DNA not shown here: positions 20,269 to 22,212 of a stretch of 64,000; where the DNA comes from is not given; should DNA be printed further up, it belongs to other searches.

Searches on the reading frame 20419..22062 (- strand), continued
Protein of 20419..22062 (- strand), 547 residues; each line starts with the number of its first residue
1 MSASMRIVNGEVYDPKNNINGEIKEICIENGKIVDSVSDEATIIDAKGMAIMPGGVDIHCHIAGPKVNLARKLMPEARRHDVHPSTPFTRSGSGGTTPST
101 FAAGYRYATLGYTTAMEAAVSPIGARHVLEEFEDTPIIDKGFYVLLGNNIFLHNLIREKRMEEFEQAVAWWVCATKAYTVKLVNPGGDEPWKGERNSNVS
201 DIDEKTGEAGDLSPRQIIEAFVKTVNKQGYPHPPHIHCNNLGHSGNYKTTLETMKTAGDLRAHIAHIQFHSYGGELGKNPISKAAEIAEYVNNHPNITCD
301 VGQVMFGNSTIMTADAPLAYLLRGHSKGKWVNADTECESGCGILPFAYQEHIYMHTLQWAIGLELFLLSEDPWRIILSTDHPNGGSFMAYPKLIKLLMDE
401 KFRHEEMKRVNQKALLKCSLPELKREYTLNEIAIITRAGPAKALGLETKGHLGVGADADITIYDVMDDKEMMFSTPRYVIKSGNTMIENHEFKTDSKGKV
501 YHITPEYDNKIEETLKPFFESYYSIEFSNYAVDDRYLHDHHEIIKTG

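Call 58: search_solved_structures(query=window:20419-22062:-, max_evalue=1e-100, show_alignments=5)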
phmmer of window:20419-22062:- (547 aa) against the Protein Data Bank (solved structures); distinct sequences matched with E-value up to 1e-100: 5.
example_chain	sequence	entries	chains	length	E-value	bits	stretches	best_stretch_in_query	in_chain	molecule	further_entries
8rja_A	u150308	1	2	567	1.5e-143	482.6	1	5-542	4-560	Formylmethanofuran dehydrogenase subunit A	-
9sw6_I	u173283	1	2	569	2.7e-141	475.1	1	7-538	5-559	Tungsten formylmethanofuran dehydrogenase, subunit A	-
5t5i_A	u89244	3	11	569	7.3e-139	467.1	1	7-538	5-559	Tungsten formylmethanofuran dehydrogenase subunit fwdA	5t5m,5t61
9sfi_P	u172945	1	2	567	3.2e-130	438.5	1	7-538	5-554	Formylmethanofuran dehydrogenase subunit A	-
7bkb_G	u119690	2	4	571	1e-120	407.1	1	5-541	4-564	Formylmethanofuran dehydrogenase, subunit A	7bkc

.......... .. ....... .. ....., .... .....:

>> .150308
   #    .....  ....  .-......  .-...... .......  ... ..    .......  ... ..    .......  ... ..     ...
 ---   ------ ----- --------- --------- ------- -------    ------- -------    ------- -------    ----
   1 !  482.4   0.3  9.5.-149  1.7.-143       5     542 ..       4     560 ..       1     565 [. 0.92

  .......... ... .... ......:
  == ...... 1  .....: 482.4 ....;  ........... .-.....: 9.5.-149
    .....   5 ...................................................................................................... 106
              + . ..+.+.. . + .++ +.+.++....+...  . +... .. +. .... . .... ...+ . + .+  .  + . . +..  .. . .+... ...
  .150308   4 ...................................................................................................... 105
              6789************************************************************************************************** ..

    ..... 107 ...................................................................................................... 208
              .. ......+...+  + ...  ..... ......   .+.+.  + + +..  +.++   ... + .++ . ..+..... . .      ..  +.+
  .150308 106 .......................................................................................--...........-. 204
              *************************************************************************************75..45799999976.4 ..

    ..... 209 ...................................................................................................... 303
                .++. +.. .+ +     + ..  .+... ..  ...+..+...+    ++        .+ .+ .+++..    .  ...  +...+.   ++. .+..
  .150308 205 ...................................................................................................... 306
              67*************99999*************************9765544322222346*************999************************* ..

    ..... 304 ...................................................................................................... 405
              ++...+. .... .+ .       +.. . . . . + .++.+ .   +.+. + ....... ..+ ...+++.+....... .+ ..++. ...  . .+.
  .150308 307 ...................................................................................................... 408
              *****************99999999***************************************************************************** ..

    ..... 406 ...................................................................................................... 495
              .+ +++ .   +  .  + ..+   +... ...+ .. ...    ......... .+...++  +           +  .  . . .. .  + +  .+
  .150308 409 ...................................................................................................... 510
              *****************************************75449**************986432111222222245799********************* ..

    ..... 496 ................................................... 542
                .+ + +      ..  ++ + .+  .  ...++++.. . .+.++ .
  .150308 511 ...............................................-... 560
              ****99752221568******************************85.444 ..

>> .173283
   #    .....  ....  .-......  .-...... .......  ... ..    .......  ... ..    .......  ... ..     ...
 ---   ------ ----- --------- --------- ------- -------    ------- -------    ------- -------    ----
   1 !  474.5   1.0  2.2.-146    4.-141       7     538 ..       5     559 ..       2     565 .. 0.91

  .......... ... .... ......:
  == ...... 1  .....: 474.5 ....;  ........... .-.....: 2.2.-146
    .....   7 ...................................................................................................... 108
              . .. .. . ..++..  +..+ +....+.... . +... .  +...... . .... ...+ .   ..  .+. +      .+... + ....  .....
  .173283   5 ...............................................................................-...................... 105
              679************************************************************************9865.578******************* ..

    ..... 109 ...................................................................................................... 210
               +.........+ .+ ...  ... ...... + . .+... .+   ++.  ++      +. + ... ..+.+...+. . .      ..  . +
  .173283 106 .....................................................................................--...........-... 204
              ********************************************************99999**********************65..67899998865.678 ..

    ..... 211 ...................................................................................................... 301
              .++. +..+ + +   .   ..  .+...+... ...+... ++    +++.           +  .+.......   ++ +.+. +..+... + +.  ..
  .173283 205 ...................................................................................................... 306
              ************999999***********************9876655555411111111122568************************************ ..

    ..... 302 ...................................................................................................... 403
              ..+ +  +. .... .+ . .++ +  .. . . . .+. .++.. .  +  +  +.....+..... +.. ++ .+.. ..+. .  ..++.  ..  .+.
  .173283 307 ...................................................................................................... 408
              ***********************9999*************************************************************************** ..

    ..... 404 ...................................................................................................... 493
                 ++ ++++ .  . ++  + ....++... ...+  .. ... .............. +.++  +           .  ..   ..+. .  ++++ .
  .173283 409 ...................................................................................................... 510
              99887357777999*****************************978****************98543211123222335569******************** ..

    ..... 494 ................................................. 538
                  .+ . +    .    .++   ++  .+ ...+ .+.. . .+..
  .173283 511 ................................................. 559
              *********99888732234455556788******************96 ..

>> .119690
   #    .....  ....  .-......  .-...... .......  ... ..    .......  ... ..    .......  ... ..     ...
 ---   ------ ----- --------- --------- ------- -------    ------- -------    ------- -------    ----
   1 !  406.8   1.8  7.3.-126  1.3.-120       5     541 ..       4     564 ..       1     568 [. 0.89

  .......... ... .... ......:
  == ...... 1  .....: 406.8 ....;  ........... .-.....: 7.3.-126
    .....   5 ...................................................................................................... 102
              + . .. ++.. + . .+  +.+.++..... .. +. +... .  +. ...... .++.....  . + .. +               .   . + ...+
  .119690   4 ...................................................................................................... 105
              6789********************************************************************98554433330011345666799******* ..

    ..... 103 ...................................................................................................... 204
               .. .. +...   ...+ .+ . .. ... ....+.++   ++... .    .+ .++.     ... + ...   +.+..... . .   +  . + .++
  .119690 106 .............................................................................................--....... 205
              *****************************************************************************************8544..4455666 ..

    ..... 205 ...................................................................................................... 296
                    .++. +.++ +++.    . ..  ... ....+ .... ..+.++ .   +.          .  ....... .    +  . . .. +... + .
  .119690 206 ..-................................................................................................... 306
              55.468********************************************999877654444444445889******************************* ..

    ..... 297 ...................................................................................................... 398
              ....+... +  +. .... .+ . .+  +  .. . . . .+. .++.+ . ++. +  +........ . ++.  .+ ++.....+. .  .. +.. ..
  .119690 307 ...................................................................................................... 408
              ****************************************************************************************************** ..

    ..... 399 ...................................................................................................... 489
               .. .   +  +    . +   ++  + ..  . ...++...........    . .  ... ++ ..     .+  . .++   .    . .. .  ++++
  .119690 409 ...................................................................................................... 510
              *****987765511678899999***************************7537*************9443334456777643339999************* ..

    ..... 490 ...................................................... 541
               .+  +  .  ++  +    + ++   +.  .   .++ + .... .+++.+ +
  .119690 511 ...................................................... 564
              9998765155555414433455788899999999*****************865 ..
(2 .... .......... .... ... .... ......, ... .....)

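Call 85: search_protein_families(library=pfam, proteins=[L081:4287-5585:+], max_evalue=0.1)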
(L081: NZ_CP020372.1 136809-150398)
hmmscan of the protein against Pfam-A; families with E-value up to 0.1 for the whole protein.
L081:4287-5585:+ (432 aa): 0 families
